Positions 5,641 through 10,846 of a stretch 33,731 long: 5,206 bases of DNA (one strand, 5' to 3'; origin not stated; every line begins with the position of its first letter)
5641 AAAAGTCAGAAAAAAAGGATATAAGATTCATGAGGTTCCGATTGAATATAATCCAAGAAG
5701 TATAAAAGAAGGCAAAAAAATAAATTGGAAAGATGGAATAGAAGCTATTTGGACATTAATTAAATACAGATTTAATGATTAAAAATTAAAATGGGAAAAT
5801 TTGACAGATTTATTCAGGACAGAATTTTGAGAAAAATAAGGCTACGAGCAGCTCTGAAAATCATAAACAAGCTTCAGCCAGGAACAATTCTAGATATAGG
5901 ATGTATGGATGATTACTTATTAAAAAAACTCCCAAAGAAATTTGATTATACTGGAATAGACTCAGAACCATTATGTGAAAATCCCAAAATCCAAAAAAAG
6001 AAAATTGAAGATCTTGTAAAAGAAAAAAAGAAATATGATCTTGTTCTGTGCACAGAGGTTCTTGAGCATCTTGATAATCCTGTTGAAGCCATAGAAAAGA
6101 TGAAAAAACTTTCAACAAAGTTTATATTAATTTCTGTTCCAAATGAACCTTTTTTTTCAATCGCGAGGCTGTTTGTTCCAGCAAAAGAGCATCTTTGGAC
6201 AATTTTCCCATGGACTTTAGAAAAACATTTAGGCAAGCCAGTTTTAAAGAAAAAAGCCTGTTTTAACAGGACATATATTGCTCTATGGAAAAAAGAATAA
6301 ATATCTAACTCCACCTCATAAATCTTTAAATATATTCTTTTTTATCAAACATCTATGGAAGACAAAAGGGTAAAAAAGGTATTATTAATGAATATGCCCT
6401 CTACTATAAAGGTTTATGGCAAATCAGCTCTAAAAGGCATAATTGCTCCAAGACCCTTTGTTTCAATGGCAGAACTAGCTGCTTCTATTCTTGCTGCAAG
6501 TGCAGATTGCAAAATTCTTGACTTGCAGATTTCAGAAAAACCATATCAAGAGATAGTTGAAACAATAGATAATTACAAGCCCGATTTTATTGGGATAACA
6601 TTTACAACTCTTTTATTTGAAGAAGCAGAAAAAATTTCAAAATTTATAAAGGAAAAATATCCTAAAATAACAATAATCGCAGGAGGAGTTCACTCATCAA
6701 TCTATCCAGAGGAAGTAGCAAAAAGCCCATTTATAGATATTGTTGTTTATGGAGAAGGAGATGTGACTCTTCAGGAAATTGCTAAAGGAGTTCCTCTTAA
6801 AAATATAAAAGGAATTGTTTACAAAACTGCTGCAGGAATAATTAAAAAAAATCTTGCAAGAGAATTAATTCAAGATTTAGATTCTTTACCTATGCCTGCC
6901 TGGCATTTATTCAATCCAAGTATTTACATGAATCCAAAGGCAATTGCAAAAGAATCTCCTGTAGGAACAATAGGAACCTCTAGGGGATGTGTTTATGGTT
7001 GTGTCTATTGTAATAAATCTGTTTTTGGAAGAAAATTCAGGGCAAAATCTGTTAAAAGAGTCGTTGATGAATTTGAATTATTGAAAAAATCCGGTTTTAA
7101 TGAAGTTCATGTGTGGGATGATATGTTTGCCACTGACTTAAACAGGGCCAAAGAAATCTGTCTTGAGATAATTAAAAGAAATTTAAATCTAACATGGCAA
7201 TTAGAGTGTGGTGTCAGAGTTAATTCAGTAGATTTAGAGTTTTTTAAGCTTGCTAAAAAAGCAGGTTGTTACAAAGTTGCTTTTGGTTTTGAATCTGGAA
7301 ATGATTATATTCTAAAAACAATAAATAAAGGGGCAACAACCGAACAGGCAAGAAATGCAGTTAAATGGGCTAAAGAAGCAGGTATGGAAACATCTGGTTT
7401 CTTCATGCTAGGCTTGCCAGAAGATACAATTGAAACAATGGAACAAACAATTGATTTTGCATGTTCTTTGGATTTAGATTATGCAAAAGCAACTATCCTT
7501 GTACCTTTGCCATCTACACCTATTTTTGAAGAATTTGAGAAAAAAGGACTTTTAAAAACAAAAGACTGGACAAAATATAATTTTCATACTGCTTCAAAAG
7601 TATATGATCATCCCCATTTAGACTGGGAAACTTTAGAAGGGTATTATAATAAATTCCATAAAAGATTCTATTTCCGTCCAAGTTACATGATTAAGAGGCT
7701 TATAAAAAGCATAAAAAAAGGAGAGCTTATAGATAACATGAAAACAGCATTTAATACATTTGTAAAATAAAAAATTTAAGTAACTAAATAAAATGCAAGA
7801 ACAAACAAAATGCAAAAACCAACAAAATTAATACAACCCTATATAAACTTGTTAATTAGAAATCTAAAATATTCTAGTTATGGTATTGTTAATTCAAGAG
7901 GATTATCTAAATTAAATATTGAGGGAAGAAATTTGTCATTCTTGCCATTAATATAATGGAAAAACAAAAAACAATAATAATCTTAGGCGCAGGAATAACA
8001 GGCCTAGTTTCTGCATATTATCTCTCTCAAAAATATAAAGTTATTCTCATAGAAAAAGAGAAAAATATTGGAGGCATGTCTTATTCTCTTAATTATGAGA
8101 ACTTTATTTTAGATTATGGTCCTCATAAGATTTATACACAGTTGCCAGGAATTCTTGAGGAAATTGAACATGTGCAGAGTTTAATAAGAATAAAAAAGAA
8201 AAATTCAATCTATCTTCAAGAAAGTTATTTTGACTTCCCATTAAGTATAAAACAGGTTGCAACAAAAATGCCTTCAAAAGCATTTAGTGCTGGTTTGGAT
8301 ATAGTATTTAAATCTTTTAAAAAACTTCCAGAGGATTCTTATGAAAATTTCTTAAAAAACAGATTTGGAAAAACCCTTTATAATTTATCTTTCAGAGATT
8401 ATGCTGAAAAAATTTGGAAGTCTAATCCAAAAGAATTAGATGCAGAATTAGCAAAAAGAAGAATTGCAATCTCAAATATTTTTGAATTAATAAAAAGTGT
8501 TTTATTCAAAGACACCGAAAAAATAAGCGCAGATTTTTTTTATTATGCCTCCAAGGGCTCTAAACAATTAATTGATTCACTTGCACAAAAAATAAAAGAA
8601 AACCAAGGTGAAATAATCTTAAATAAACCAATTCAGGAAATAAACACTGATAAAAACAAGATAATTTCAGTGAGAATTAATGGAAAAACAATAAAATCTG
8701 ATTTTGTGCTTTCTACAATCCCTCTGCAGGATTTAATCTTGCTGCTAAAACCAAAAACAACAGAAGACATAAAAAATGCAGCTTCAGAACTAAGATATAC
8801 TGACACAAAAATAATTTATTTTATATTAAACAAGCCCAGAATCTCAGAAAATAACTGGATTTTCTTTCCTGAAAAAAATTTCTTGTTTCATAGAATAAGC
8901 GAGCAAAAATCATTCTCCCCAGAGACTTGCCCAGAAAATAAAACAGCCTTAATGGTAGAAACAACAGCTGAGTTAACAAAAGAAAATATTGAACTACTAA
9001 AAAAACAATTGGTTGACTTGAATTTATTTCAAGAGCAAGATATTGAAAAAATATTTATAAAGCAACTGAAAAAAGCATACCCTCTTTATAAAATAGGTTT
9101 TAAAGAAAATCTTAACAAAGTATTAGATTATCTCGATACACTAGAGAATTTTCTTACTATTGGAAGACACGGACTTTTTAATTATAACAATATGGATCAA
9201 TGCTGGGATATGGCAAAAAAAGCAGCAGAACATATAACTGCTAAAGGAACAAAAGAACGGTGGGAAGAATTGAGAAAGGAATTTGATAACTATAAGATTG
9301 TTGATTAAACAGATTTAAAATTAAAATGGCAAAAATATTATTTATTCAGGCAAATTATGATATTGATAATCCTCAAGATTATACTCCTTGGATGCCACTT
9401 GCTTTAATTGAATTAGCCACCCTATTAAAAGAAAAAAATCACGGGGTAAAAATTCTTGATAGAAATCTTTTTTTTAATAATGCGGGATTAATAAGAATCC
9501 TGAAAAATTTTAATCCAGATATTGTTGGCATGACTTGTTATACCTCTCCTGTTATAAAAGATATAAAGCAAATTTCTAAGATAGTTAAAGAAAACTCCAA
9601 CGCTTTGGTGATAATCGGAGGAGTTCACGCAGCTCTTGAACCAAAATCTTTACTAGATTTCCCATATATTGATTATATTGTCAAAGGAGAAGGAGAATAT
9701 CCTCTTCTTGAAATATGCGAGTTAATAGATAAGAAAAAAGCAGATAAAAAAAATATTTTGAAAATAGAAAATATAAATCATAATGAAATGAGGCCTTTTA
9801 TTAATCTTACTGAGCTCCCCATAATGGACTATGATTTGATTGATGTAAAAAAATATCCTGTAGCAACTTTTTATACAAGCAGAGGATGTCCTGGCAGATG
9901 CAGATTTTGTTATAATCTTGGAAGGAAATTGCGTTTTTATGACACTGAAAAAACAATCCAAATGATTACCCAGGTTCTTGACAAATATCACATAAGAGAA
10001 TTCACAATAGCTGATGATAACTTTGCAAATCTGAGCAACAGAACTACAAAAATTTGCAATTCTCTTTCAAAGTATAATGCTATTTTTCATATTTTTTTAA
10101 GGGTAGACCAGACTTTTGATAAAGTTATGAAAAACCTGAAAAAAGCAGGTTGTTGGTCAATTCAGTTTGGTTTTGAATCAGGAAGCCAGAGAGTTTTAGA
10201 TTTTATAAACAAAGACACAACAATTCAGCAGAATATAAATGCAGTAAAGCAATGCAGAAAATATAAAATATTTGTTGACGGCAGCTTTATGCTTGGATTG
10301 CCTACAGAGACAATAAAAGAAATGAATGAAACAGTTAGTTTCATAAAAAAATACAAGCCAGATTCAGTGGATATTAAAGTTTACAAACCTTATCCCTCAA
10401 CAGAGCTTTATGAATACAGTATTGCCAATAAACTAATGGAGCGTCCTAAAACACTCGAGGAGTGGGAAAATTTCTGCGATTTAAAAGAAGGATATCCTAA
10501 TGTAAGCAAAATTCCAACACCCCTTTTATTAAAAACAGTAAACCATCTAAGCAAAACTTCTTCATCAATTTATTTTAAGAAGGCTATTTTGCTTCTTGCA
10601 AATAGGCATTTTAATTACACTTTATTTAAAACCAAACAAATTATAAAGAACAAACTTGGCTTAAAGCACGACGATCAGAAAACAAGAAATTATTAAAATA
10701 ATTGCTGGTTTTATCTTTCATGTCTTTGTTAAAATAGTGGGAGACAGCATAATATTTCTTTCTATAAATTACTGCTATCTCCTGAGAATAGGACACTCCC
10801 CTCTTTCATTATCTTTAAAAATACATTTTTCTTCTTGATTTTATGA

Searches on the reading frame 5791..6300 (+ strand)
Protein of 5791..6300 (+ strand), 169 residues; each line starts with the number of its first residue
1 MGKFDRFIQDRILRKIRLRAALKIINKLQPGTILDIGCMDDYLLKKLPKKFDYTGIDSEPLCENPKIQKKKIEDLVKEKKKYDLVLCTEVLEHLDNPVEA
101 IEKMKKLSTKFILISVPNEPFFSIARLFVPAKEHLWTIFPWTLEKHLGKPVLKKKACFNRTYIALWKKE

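Call 6: search_protein_families(library=pfam, proteins=[window:5791-6300:+], max_evalue=0.001)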
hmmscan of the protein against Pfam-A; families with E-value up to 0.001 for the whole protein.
window:5791-6300:+ (169 aa): 6 families
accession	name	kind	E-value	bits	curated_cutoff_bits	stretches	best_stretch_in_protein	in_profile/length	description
PF13489.12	Methyltransf_23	-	4.1e-15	56.3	27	1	7-122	4-124/164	Methyltransferase domain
PF08242.18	Methyltransf_12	-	6.1e-07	30.5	30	1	34-107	1-91/98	Methyltransferase domain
PF08241.18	Methyltransf_11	-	1.9e-06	28.8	21.2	1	34-106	1-85/95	Methyltransferase domain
PF13847.12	Methyltransf_31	-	6.7e-05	23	27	1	63-112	54-105/145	Methyltransferase domain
PF13649.12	Methyltransf_25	-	0.00022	22.3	27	0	33-106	1-91/97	Methyltransferase domain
PF07021.18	MetW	-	0.00032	20.8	21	1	24-124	7-117/193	Methionine biosynthesis protein MetW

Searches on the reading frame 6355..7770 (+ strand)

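Call 6: search_protein_families(library=pfam, proteins=[window:6355-7770:+], max_evalue=0.001)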
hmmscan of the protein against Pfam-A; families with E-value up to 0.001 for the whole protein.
window:6355-7770:+ (471 aa): 2 families
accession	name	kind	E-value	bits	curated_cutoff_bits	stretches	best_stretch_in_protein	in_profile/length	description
PF04055.27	Radical_SAM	-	8.8e-26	91.5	29.5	1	208-369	3-166/166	Radical SAM superfamily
PF02310.24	B12-binding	-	1.4e-17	64.1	32.1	1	41-142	20-120/121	B12 binding domain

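Call 52: search_protein_families(library=ncbifam, proteins=[window:6355-7770:+], max_evalue=1e-10)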
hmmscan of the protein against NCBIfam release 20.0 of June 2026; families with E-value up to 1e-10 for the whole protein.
window:6355-7770:+ (471 aa): 20 families
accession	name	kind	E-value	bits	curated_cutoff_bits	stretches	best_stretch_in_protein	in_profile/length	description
TIGR03471.1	HpnJ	equivalog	1.1e-69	235.6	577.6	1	50-459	45-453/472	hopanoid biosynthesis associated radical SAM protein HpnJ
TIGR02026.1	BchE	equivalog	1.9e-58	198.5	481.35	1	34-445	21-434/497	magnesium-protoporphyrin IX monomethyl ester anaerobic oxidative cyclase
TIGR04479.1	bcpD_PhpK_rSAM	subfamily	1e-40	139.6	600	1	65-399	100-436/504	PhpK family radical SAM P-methyltransferase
NF050148.1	rSAM_ApyD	equivalog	1.4e-38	132.8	750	1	59-409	58-407/645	RiPP biosynthesis radical SAM protein ApyD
NF038361.1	rSAM_Sden_1168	equivalog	1.3e-37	129.6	575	1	54-438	122-515/560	Sden_1168 family B12-binding radical SAM P-methyltransferase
TIGR04385.1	B12_rSAM_cofa1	equivalog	2.5e-35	122.6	450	1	40-369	25-361/438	B12 lower ligand biosynthesis radical SAM protein BzaD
TIGR04014.1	B12_SAM_MJ_0865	equivalog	4.2e-33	114.8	360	1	66-393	29-357/434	methyl-coenzyme M reductase glutamine C-methyltransferase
TIGR04072.2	rSAM_ladder_B12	equivalog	4.5e-33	114.6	360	1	37-438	20-415/443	lipid biosynthesis B12-binding/radical SAM protein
TIGR04013.1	B12_SAM_MJ_1487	hypoth_equivalog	1.3e-31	109.9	251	2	48-249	23-198/382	TIGR04013 family B12-binding domain/radical SAM domain-containing protein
TIGR03975.1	rSAM_ocin_1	subfamily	1.3e-31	109.8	281.85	1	65-368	118-426/606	RiPP maturation radical SAM C-methyltransferase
TIGR04367.1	HpnR_B12_rSAM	equivalog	2e-27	95.9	650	1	39-411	26-388/490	hopanoid C-3 methylase HpnR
NF033070.1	rSAM_AprD4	equivalog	6.3e-26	91.3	500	1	152-402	149-398/456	AprD4 family radical SAM diol-dehydratase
NF033712.0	B12_rSAM_KedN5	subfamily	1.7e-23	82.8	700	1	43-370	30-368/624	KedN5 family methylcobalamin-dependent radical SAM C-methyltransferase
TIGR04295.1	B12_rSAM_oligo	hypoth_equivalog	1.5e-21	76.6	400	1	43-325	33-314/422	TIGR04295 family B12-binding domain-containing radical SAM protein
TIGR04190.1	B12_SAM_Ta0216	equivalog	7.1e-20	71.1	500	1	67-376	71-398/554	TIGR04190 family B12-binding domain/radical SAM domain protein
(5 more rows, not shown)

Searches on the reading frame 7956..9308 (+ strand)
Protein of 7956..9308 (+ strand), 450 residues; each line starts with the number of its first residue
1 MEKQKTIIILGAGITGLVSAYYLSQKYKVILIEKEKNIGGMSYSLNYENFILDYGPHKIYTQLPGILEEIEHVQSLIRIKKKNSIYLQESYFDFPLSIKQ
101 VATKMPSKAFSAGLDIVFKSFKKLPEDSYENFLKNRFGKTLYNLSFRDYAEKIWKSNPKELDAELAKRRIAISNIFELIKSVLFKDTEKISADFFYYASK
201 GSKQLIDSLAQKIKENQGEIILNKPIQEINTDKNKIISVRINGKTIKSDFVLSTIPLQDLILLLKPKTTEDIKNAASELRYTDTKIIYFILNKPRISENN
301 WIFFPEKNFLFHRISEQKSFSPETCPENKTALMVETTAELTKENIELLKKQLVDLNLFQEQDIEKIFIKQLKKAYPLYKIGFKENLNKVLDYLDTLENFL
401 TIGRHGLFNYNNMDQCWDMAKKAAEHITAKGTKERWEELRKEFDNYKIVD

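Call 6: search_protein_families(library=pfam, proteins=[window:7956-9308:+], max_evalue=0.001)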
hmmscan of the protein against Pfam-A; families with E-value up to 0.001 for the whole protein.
window:7956-9308:+ (450 aa): 6 families
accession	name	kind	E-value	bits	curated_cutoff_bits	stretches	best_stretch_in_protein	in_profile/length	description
PF01593.30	Amino_oxidase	-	6.4e-19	69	19.8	1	14-376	1-366/443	Flavin containing amine oxidoreductase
PF13450.12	NAD_binding_8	-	6.3e-13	49.2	21.9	1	9-61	1-54/68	NAD(P)-binding Rossmann-like domain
PF01266.30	DAO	-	6.7e-10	39.4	27.9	1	7-42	2-39/353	FAD dependent oxidoreductase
PF03486.20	HI0933_like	-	8.1e-08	32.4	50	0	157-251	66-158/244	HI0933-like protein Rossmann domain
PF03275.19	GLF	-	1.6e-06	28.4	26.3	1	146-344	3-164/203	UDP-galactopyranose mutase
PF01946.23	Thi4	-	6.3e-05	22.7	26.2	1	6-41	19-56/235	Thi4 family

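Call 52: search_protein_families(library=ncbifam, proteins=[window:7956-9308:+], max_evalue=1e-10)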
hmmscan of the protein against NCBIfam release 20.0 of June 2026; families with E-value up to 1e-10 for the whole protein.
window:7956-9308:+ (450 aa): 12 families
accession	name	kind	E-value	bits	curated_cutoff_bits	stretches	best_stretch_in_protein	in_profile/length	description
NF005548.0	PRK07208.1-4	equivalog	7.8e-76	255.6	389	1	4-437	3-460/488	hypothetical protein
NF005547.0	PRK07208.1-3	equivalog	3.3e-65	220.7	380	1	1-439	1-453/465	hypothetical protein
NF005546.0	PRK07208.1-2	equivalog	4.3e-56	190.6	418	1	77-432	112-507/527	hypothetical protein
NF005545.0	PRK07208.1-1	equivalog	1.3e-45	155.8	451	1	2-431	5-465/504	hypothetical protein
NF005549.0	PRK07208.1-5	equivalog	5.8e-37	127.3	587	1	76-278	112-331/534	hypothetical protein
NF005560.0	PRK07233.1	equivalog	2.9e-29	102.2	252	1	6-404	2-404/435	hypothetical protein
TIGR00031.1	UDP-GALP_mutase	equivalog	2.9e-16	59.4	303.75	1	7-168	4-174/378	UDP-galactopyranose mutase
NF008845.0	PRK11883.1-5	equivalog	1.5e-15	56.4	560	1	2-428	2-462/468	protoporphyrinogen oxidase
TIGR00562.1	proto_IX_ox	equivalog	6.2e-14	51.4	97.85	1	4-403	2-441/470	protoporphyrinogen oxidase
NF058655.1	CrtID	equivalog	1.6e-12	47.1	640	0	7-69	1-62/478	bifunctional phytoene desaturase/3,4-desaturase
TIGR02734.1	crtI_fam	subfamily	9.4e-12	44.4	238.1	0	8-69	2-62/504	phytoene desaturase family protein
NF008843.0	PRK11883.1-3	equivalog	2.9e-11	43.1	406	0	5-337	2-338/424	protoporphyrinogen oxidase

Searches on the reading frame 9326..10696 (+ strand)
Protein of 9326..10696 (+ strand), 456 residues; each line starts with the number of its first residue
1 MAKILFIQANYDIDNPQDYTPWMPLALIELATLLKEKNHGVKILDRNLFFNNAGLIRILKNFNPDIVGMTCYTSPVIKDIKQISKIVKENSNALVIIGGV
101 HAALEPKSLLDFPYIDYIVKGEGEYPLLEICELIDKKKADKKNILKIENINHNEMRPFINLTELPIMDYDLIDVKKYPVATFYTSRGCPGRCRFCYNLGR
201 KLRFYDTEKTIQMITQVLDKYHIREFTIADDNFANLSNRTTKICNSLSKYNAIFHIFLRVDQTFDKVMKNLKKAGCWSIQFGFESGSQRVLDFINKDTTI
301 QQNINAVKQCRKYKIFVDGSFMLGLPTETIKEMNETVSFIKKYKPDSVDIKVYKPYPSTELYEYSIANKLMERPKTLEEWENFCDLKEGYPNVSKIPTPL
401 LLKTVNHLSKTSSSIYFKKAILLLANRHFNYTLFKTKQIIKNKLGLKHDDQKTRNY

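Call 6: search_protein_families(library=pfam, proteins=[window:9326-10696:+], max_evalue=0.001)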
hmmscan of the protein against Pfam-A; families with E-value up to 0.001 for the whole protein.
window:9326-10696:+ (456 aa): 3 families
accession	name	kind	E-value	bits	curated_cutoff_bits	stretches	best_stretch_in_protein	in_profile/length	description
PF04055.27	Radical_SAM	-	5.8e-22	79.1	29.5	1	184-340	3-166/166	Radical SAM superfamily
PF02310.24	B12-binding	-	3.8e-16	59.4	32.1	1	21-129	11-119/121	B12 binding domain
PF19864.5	Radical_SAM_N2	-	7.3e-06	25.9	29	1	89-143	83-137/151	Radical SAM proteins, N-terminal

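Call 52: search_protein_families(library=ncbifam, proteins=[window:9326-10696:+], max_evalue=1e-10)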
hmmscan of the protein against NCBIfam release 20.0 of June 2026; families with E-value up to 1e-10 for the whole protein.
window:9326-10696:+ (456 aa): 19 families
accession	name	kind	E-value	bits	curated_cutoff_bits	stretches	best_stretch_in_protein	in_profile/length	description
TIGR03471.1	HpnJ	equivalog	4.5e-47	161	577.6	1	53-378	60-400/472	hopanoid biosynthesis associated radical SAM protein HpnJ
TIGR02026.1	BchE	equivalog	1.8e-45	155.8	481.35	1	3-364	1-386/497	magnesium-protoporphyrin IX monomethyl ester anaerobic oxidative cyclase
TIGR04072.2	rSAM_ladder_B12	equivalog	2.2e-32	112.3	360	1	4-374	2-381/443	lipid biosynthesis B12-binding/radical SAM protein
TIGR04479.1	bcpD_PhpK_rSAM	subfamily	4.4e-32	111.1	600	1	24-353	72-419/504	PhpK family radical SAM P-methyltransferase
TIGR04014.1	B12_SAM_MJ_0865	equivalog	1.3e-31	109.8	360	1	56-383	31-376/434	methyl-coenzyme M reductase glutamine C-methyltransferase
NF050148.1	rSAM_ApyD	equivalog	4.3e-30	104.7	750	1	27-364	28-392/645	RiPP biosynthesis radical SAM protein ApyD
TIGR04013.1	B12_SAM_MJ_1487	hypoth_equivalog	1.3e-27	96.6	251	1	60-366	39-358/382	TIGR04013 family B12-binding domain/radical SAM domain-containing protein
TIGR03975.1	rSAM_ocin_1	subfamily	1.4e-26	93.1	281.85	1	58-342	123-429/606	RiPP maturation radical SAM C-methyltransferase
NF038361.1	rSAM_Sden_1168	equivalog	5e-26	91.4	575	1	61-370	138-478/560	Sden_1168 family B12-binding radical SAM P-methyltransferase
TIGR04385.1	B12_rSAM_cofa1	equivalog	1.2e-22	80.8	450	1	3-342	1-363/438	B12 lower ligand biosynthesis radical SAM protein BzaD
TIGR04367.1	HpnR_B12_rSAM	equivalog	2.3e-21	75.9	650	1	23-364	21-372/490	hopanoid C-3 methylase HpnR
NF040542.1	rSAM_RCCLKC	equivalog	1.4e-19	70.6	450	1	24-343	13-350/423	arsinothricin biosynthesis radical SAM protein ArsL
TIGR03960.1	rSAM_fuse_unch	hypoth_equivalog_domain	7.7e-17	61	462.3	1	184-339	258-420/605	TIGR03960 family B12-binding radical SAM protein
NF033070.1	rSAM_AprD4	equivalog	3.2e-16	59.3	500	1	165-367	174-392/456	AprD4 family radical SAM diol-dehydratase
NF033712.0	B12_rSAM_KedN5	subfamily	7.1e-15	54.2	700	1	57-237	56-255/624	KedN5 family methylcobalamin-dependent radical SAM C-methyltransferase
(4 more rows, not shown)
